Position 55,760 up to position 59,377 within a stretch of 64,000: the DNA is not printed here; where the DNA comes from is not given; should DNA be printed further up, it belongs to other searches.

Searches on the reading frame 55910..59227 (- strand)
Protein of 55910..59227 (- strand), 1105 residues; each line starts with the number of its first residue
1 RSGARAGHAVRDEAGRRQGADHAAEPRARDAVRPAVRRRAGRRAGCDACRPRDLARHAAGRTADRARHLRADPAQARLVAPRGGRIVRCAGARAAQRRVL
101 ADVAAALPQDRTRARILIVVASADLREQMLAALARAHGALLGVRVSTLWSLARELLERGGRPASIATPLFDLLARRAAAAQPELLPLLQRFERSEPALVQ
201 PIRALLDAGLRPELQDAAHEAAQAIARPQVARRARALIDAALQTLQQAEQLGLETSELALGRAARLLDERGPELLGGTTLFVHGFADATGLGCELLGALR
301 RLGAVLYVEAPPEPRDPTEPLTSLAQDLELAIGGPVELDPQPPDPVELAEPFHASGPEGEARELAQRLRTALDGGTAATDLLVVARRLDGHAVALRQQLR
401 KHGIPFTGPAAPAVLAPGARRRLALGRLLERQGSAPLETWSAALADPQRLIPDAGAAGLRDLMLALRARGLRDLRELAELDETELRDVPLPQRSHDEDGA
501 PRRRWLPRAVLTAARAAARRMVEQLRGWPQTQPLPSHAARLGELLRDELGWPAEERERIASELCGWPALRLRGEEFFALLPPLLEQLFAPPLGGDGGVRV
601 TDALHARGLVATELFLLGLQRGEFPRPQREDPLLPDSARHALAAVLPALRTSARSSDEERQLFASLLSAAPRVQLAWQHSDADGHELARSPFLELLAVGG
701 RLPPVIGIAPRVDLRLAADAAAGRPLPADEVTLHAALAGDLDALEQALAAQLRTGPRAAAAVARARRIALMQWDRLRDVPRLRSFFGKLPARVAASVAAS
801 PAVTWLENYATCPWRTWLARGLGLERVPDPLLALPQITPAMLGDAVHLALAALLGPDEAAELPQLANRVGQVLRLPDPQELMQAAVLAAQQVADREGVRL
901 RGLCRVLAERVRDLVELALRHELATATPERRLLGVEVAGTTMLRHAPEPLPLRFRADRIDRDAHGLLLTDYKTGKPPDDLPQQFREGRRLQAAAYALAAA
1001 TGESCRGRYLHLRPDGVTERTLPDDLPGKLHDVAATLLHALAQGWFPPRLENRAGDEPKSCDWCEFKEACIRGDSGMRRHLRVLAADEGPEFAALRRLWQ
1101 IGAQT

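Call 43: search_protein_families(library=pfam, proteins=[window:55910-59227:-], max_evalue=0.001)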
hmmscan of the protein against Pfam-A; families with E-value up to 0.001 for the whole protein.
window:55910-59227:- (1105 aa): 1 family
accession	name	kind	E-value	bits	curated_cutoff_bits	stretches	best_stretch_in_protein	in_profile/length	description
PF12705.13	PDDEXK_1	-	1.5e-24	87.7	22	1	803-1070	4-246/247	PD-(D/E)XK nuclease superfamily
